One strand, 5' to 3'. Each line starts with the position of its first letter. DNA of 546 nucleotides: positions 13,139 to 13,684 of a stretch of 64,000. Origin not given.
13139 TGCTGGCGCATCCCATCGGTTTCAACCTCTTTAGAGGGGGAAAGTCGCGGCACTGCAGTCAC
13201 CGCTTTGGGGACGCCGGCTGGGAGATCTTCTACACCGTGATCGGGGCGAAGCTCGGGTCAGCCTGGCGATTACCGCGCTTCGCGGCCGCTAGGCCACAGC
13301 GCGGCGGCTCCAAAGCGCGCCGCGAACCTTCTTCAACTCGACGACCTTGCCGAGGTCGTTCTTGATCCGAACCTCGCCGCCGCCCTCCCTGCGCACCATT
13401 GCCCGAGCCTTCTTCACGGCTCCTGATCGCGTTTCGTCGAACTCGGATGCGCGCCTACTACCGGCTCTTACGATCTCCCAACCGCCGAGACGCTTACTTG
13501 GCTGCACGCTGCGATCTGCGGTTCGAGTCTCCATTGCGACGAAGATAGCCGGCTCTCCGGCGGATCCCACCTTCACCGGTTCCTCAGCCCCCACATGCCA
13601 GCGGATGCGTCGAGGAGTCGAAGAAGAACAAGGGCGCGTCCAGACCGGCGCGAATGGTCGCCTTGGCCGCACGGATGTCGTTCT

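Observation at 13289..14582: SIR2-like (DUF4917-type) gene plus a DUF2188 gene appended to the rmlDBC operon in a lower-GC islet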

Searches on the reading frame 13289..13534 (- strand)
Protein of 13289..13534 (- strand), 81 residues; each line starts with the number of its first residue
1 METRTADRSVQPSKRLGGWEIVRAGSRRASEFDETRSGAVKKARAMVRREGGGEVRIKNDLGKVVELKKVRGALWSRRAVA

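Call 4: search_protein_families(library=pfam, proteins=[window:13289-13534:-], max_evalue=1)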
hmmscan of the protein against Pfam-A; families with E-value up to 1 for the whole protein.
window:13289-13534:- (81 aa): 1 family
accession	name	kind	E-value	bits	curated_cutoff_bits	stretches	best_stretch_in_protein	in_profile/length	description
PF09954.14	DUF2188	-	7.6e-11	42.4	22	1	10-64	3-56/62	Uncharacterized protein conserved in bacteria (DUF2188)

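Call 5: search_protein_families(library=padloc, proteins=[window:13289-13534:-], max_evalue=1)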
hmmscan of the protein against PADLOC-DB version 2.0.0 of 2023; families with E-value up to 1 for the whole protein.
window:13289-13534:- (81 aa): 2 families
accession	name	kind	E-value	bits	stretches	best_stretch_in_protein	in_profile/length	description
PDLC04941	PDC-S16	-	4.4e-08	31.8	1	9-65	7-61/75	-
PDLC04942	PDC-S16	-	6e-07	28.1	1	9-64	7-60/75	-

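Call 6: search_protein_families(library=ncbifam, proteins=[window:13289-13534:-], max_evalue=1)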
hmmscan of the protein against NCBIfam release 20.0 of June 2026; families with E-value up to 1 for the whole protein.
window:13289-13534:- (81 aa): 0 families

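Call 39: search_solved_structures(query=window:13289-13534:-, max_evalue=10, show_alignments=2)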
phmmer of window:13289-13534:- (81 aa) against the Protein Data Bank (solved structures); distinct sequences matched with E-value up to 10: 2.
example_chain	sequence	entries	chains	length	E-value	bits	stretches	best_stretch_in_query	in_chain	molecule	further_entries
3o49_A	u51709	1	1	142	0.29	15.1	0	33-62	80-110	de novo designed beta-trefoil architecture with symmetric primary structure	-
3o4a_A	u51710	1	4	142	0.58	14.2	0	32-59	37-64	de novo designed beta-trefoil architecture with symmetric primary structure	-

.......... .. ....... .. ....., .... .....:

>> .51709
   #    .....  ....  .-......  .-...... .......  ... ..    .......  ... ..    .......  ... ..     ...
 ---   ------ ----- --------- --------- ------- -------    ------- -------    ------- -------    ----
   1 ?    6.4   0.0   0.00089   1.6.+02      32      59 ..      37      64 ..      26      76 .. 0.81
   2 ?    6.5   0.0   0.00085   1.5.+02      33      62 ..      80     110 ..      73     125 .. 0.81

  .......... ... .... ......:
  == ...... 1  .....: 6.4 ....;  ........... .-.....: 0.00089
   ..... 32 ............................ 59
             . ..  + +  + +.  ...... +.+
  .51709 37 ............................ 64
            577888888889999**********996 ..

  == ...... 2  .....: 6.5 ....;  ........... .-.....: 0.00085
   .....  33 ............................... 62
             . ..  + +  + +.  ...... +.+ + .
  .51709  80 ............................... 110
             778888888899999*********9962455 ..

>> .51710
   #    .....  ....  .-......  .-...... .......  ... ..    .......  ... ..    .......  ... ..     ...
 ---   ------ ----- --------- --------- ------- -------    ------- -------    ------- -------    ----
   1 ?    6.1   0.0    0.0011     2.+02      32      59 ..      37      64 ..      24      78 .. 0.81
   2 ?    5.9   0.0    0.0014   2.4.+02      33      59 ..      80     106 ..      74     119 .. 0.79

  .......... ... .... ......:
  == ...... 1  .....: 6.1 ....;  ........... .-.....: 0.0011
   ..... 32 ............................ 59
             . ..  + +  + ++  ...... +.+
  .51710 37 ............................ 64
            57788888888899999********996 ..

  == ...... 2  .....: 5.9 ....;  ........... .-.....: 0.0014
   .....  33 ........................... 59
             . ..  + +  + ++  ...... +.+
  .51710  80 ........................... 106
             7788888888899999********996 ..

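Call 40: find_homologous_proteins(query=window:13289-13534:-, max_evalue=0.001)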
Query window:13289-13534:- (81 aa): 65 proteins with E <= 0.001 among 69 candidates.
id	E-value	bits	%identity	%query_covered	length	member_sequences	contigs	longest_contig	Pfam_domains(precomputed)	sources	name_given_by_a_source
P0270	3.2e-41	156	98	100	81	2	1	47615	PF09954.15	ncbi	ncbi:MAG TPA: DUF2188 domain-containing protein [Solirubrobacterales bacterium]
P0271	3.7e-37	143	89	100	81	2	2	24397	PF09954.15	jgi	jgi:hypothetical protein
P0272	9.9e-37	142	86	100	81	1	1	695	PF09954.15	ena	-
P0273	2.2e-36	141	88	100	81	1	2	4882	PF09954.15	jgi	jgi:hypothetical protein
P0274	2.2e-36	141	85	100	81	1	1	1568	PF09954.15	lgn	-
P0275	1.4e-35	138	84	100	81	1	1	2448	PF09954.15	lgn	-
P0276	1.9e-35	138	84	100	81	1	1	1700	PF09954.15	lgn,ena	-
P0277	2.5e-35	138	87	95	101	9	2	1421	PF09954.15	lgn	-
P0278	5.3e-35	136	85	100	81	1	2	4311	PF09954.15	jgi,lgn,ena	-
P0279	6.7e-35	136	83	100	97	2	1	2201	PF09954.15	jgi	jgi:hypothetical protein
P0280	7.8e-35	136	85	100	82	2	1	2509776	PF09954.15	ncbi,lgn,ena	-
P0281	1.0e-34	136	81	100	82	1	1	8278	PF09954.15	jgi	jgi:hypothetical protein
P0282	1.2e-34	135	84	100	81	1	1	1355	PF09954.15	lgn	-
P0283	2.1e-34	135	81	100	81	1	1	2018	PF09954.15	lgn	-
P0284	3.3e-34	134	83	100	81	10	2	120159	PF09954.15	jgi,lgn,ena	jgi:hypothetical protein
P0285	3.5e-34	134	80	100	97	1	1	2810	PF09954.15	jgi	jgi:hypothetical protein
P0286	3.5e-34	134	81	100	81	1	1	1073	PF09954.15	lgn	-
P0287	3.7e-34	134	80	100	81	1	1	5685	PF09954.15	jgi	-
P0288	5.3e-34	133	84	100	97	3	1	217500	PF09954.15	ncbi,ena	-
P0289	5.3e-34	133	81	100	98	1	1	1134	PF09954.15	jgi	jgi:hypothetical protein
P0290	1.1e-33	132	80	100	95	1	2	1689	PF09954.15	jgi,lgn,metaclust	metaclust:\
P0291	1.2e-33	132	82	98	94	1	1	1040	PF09954.15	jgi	jgi:hypothetical protein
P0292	1.6e-33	132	80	100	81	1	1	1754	PF09954.15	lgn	-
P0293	1.7e-33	132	83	100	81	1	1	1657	PF09954.15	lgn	-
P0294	2.8e-33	131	77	100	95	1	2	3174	PF09954.15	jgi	jgi:hypothetical protein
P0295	1.4e-32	129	77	100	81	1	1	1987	PF09954.15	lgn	-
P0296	1.8e-32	128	81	100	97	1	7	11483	PF09954.15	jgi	jgi:hypothetical protein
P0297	1.9e-32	128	79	100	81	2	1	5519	PF09954.15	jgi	jgi:hypothetical protein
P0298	2.1e-32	128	78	100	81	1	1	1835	PF09954.15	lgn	-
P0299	2.7e-32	128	79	100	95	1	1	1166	PF09954.15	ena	-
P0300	2.9e-32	128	78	100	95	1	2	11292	PF09954.15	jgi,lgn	jgi:hypothetical protein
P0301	4.0e-32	127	79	100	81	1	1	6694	PF09954.15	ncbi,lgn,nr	ncbi:MAG TPA: DUF2188 domain-containing protein [Solirubrobacterales bacterium]|nr:DUF2188 domain-co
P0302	5.7e-32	127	79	100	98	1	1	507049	PF09954.15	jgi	jgi:hypothetical protein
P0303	9.7e-32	126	77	98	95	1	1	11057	PF09954.15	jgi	jgi:uncharacterized protein DUF2188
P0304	1.2e-31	126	79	100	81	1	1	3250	PF09954.15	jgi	jgi:hypothetical protein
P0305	1.2e-31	126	79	100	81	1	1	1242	PF09954.15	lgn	-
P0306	1.2e-31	126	77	98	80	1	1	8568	PF09954.15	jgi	jgi:hypothetical protein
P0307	1.4e-31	126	78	98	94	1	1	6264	PF09954.15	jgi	jgi:hypothetical protein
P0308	1.4e-31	126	75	100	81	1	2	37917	PF09954.15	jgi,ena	jgi:hypothetical protein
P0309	3.4e-31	124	77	96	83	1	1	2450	PF09954.15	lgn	-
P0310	3.5e-31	124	75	100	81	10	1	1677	PF09954.15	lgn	-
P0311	4.0e-31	124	77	100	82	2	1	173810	PF09954.15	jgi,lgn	jgi:hypothetical protein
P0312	5.0e-31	124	75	100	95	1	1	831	PF09954.15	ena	-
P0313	5.6e-31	124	79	95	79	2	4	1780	PF09954.15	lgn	-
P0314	1.6e-30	122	77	100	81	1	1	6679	PF09954.15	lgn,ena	-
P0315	1.7e-30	122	78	96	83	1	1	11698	PF09954.15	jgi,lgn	jgi:hypothetical protein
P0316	1.8e-30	122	76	96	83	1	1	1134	PF09954.15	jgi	jgi:hypothetical protein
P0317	5.3e-30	121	74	96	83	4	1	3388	PF09954.15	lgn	-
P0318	6.5e-30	120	78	94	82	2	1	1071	PF09954.15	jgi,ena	-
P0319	1.1e-29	120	75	100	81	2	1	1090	PF09954.15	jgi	jgi:hypothetical protein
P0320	1.5e-29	119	77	100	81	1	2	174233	PF09954.15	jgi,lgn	jgi:hypothetical protein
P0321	3.0e-29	118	75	100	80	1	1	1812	PF09954.15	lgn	-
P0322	5.4e-29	117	72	100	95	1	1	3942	PF09954.15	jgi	jgi:hypothetical protein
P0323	5.9e-29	117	76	96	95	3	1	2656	PF09954.15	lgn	-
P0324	3.5e-28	115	73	96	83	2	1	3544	PF09954.15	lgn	-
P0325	3.7e-28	115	74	100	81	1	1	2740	PF09954.15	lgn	-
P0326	6.6e-28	114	72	94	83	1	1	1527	PF09954.15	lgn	-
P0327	8.5e-28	114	82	84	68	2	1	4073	PF09954.15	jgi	jgi:hypothetical protein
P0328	8.7e-28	114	76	91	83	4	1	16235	PF09954.15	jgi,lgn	jgi:hypothetical protein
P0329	2.3e-27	112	73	98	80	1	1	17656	PF09954.15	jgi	jgi:hypothetical protein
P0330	1.1e-24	104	70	91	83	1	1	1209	PF09954.15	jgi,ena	-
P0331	1.2e-24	104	71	90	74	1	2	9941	PF09954.15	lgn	-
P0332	8.1e-24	101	69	89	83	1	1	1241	PF09954.15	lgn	-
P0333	1.4e-22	97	63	100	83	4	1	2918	PF09954.15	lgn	-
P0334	2.0e-17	81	53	100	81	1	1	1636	PF09954.15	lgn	-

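Call 49: predict_structure(alignment_id=A2)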
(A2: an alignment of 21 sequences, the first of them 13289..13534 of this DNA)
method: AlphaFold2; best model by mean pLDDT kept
length: 81 residues; sequences in the alignment: 21
mean_pLDDT: 83.4   pTM: 0.70
mean pLDDT of the five models: 83.4, 82.7, 82.6, 80.6, 55.5
residues with pLDDT >= 90: 39; 70-90: 28; 50-70: 8; < 50: 6
segments of 3 or more residues with pLDDT < 50: 78-81
pLDDT, mean of each block of 10 residues (from residue 1): 71 91 84 94 91 91 91 59 36
secondary structure, 60 per line:
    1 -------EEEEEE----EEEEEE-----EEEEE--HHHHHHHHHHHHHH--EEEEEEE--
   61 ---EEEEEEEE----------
elements in order: E8-13 E18-23 E29-33 H36-49 E52-58 E64-71

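Call 55: fold_search(model_id=the predicted structure, library=pdb)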
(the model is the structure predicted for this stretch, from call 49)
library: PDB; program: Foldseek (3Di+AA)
matches with E <= 10: 421; with E <= 0.001: 0
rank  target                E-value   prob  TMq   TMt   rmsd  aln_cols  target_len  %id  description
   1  7mi9_B                2.0e-01  0.23  0.31  0.10   8.6        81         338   10  Full integration complex of Cas1/Cas2 from Cas4-containing system (released 2021-11-17)
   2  4n06_A                2.7e-01  0.15  0.28  0.09   9.4        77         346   10  Crystal structure of Cas1 from Archaeoglobus fulgidus and its nucleolytic activity (released 2014-01-15)
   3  5dqu_C                3.1e-01  0.15  0.33  0.13   9.1        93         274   12  Crystal Structure of Cas-DNA-10 complex (released 2015-11-11)
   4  3ajv_C                3.1e-01  0.14  0.30  0.18   8.5        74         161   15  Splicing endonuclease from Aeropyrum pernix (released 2010-11-17)
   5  7ei1_J                3.3e-01  0.15  0.30  0.11   9.1        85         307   12  Structure of Pyrococcus furiosus Cas1Cas2 complex (released 2021-11-24)
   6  4n06_B                3.6e-01  0.13  0.27  0.09   9.6        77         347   10  Crystal structure of Cas1 from Archaeoglobus fulgidus and its nucleolytic activity (released 2014-01-15)
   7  5dqu_B                3.8e-01  0.14  0.33  0.13   9.0        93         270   12  Crystal Structure of Cas-DNA-10 complex (released 2015-11-11)
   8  3ajv_A                3.8e-01  0.13  0.29  0.18   8.5        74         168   15  Splicing endonuclease from Aeropyrum pernix (released 2010-11-17)
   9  8iss_C                4.1e-01  0.13  0.28  0.12   7.8        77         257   13  Cryo-EM structure of wild-type human tRNA Splicing Endonuclease Complex bound to pre-tRNA-ARG at 3.19 A resolution (released 2023-10-18)
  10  4wj0_B                5.4e-01  0.12  0.32  0.11   8.6        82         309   13  Structure of PH1245, a cas1 from Pyrococcus horikoshii (released 2014-10-15)
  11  5wfe_D                5.4e-01  0.10  0.28  0.11   9.2        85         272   12  Cas1-Cas2-IHF-DNA holo-complex (released 2017-08-02)
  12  7ei1_B                5.7e-01  0.12  0.30  0.11   9.5        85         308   10  Structure of Pyrococcus furiosus Cas1Cas2 complex (released 2021-11-24)
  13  6i2v                  5.7e-01  0.11  0.29  0.23  11.9        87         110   14  Pilotin from Vibrio vulnificus type 2 secretion system, EpsS. (released 2019-04-10)
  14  3nkd_B                6.1e-01  0.10  0.30  0.12   8.0        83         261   14  Structure of CRISP-associated protein Cas1 from Escherichia coli str. K-12 (released 2010-08-25)
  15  7ei1_C                6.6e-01  0.10  0.30  0.10   9.5        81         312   14  Structure of Pyrococcus furiosus Cas1Cas2 complex (released 2021-11-24)
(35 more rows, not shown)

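Call 75: search_dna_similar(query=window:13289-13534:-, collection=phages, mode=protein, max_evalue=0.01, max_rows=20)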
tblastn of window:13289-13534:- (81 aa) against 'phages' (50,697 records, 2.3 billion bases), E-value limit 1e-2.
Records with a match: 3; places in all: 3; records where one place covers at least 80% of the query: 1.
Best place of each record, by identity: <60% 3.
By first word of the organism name: Mycobacterium 3.
By host as written in the record: Mycobacterium abscessus GD13 1; Mycobacterium abscessus T48 1; Mycobacterium abscessus T36 1.
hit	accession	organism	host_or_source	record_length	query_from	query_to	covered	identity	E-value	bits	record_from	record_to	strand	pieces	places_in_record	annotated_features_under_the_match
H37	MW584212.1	Mycobacterium phage prophiGD13-2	Mycobacterium abscessus GD13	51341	3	71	85%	34.8%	2e-3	40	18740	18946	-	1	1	30: hypothetical protein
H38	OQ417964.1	Mycobacterium phage prophiT48-1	Mycobacterium abscessus T48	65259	8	64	70%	42.1%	4e-6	48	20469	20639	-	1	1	42: antitoxin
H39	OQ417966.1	Mycobacterium phage prophiT36-1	Mycobacterium abscessus T36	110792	8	64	70%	42.1%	4e-6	48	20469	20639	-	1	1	42: antitoxin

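Call 76: get_annotated_region(hit=H38, flank=4000)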
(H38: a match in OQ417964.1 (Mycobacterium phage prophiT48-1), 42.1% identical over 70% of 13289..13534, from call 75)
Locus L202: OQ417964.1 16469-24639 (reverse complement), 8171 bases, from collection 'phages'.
description: Mycobacterium phage prophiT48-1, complete genome.
organism: Mycobacterium phage prophiT48-1 (NCBI taxid 3032458)
taxonomy: Viruses; Duplodnaviria; Heunggongvirae; Uroviricota; Caudoviricetes
host: Mycobacterium abscessus T48; source: -; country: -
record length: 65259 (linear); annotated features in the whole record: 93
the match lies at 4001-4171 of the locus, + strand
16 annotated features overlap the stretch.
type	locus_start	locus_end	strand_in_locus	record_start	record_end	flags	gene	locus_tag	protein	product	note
CDS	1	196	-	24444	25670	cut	48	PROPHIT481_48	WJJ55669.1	DNA methylase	-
CDS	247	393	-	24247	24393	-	47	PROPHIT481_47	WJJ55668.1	hypothetical protein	-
CDS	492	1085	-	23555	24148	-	46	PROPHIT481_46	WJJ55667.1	lipoprotein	lipoprotein LpqN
CDS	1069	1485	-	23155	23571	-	45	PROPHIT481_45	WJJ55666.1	oxidoreductase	-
CDS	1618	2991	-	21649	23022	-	44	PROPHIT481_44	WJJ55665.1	hypothetical protein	-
CDS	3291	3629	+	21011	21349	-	43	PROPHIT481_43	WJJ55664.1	BrnT-like toxin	toxin in toxin/antitoxin system, BrnT-like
CDS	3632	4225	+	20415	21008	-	42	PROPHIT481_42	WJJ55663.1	antitoxin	antitoxin in toxin/antitoxin system_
CDS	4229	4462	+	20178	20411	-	41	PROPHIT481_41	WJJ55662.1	hypothetical protein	-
CDS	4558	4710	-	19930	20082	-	40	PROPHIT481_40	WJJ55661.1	hypothetical protein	-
CDS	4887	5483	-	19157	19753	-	39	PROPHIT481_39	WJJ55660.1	hypothetical protein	-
CDS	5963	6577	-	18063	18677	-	38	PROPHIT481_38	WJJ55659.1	resolvase/DNA invertase-like serine recombinase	-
CDS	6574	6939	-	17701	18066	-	37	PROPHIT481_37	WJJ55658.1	hypothetical protein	-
CDS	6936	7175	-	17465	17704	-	36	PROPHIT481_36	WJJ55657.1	hypothetical protein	-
CDS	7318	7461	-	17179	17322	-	35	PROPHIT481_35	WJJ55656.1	hypothetical protein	-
CDS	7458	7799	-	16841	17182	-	34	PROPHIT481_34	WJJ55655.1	hypothetical protein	-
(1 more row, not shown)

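Call 77: get_annotated_region(hit=H37, flank=4000)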
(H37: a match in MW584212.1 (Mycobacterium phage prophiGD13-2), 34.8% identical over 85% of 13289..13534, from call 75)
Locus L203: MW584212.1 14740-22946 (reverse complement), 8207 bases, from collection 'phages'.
description: Mycobacterium phage prophiGD13-2, complete genome.
organism: Mycobacterium phage prophiGD13-2 (NCBI taxid 2813241)
taxonomy: Viruses; Duplodnaviria; Heunggongvirae; Uroviricota; Caudoviricetes
host: Mycobacterium abscessus GD13; source: -; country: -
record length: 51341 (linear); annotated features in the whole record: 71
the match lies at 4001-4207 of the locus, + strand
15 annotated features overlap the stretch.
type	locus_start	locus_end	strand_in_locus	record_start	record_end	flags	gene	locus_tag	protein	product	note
CDS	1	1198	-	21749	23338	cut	39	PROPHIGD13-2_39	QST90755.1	terminase large subunit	-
CDS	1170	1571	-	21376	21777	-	38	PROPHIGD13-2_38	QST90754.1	terminase small subunit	-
CDS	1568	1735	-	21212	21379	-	37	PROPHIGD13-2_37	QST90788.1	hypothetical protein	-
CDS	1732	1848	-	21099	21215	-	36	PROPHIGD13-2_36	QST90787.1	hypothetical protein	-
CDS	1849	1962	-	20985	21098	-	35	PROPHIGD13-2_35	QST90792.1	hypothetical protein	-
CDS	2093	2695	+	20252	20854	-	34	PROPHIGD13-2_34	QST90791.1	hypothetical protein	-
CDS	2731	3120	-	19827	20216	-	33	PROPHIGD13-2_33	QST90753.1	HNH endonuclease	-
CDS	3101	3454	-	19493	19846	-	32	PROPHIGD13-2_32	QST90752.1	hypothetical protein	-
CDS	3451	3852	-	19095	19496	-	31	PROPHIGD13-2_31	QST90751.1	hypothetical protein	-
CDS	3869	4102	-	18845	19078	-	30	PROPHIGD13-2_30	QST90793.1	hypothetical protein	-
CDS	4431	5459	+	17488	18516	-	29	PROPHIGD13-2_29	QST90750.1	HNH endonuclease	-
CDS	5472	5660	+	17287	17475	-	28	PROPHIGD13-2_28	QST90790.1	hypothetical protein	-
CDS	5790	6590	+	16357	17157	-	27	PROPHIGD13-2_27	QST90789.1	hypothetical protein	-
CDS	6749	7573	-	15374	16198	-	26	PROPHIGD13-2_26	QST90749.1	hypothetical protein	-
CDS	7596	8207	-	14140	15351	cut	25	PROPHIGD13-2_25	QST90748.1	helix-turn-helix DNA binding domain protein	-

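Call 78: search_protein_families(library=pfam, proteins=[L202:3632-4222:+, L202:3291-3626:+, L202:4229-4459:+], max_evalue=0.01)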
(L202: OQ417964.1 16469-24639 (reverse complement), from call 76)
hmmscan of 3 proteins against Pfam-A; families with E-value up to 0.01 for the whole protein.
L202:3632-4222:+ (197 aa): 1 family
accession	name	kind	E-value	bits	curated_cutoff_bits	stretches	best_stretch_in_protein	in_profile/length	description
PF09954.14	DUF2188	-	5.5e-20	71.7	22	1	125-185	2-61/62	Uncharacterized protein conserved in bacteria (DUF2188)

L202:3291-3626:+ (112 aa): 0 families

L202:4229-4459:+ (77 aa): 0 families

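Call 79: fold_search(model_id=the predicted structure, library=viral)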
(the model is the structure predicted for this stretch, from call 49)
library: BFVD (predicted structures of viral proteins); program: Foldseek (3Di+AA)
matches with E <= 10: 691; with E <= 0.001: 1
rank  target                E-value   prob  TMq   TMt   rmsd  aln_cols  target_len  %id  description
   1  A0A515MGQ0            4.1e-05  1.00  0.70  0.29   4.7        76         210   24  (no name in the UniProt tables at hand)
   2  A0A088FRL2            6.8e-03  0.97  0.49  0.38   5.3        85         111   16  (no name in the UniProt tables at hand)
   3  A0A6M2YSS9            8.4e-03  1.00  0.61  0.33   3.7        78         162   14  Uncharacterized protein [Mycobacterium phage Weirdo19]
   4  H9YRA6                1.3e-02  1.00  0.55  0.69   3.0        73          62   11  (no name in the UniProt tables at hand)
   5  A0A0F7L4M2            5.9e-02  0.98  0.57  0.54   3.7        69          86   19  Uncharacterized protein [uncultured marine virus]
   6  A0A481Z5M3            1.3e-01  0.21  0.32  0.13  12.8       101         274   10  Uncharacterized protein [Pithovirus LCPAC103]
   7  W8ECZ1                1.7e-01  0.90  0.48  0.65   2.3        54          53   17  (no name in the UniProt tables at hand)
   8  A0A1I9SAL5            1.8e-01  0.72  0.45  0.31   5.8        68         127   13  Uncharacterized protein [Rhodococcus phage Weasels2]
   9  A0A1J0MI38            2.1e-01  0.13  0.28  0.16  17.4       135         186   10  Baseplate hub subunit [Klebsiella phage KPV15]
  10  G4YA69                2.2e-01  0.41  0.34  0.14   6.0        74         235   12  (no name in the UniProt tables at hand)
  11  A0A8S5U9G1            2.6e-01  0.25  0.35  0.10  13.4        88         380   18  Host cell surface-exposed lipoprotein [Siphoviridae sp. ctKNZ79]
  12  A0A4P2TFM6            2.9e-01  0.72  0.46  0.53   2.7        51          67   10  Uncharacterized protein [Vibrio phage VP-1]
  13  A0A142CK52            2.9e-01  0.44  0.34  0.08   3.0        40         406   25  (no name in the UniProt tables at hand)
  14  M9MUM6                3.1e-01  0.63  0.46  0.31   3.6        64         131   14  (no name in the UniProt tables at hand)
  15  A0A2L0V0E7            3.1e-01  0.54  0.49  0.41   6.4        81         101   14  Uncharacterized protein [Agrobacterium phage Atu_ph07]
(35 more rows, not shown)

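Call 94: search_protein_families(library=phrogs, proteins=[window:13289-13534:-], max_evalue=0.001)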
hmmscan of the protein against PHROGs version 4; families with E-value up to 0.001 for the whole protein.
window:13289-13534:- (81 aa): 1 family
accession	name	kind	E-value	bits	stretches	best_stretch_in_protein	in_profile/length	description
phrog_3220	-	unknown function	1.4e-06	29.5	1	16-66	12-61/74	-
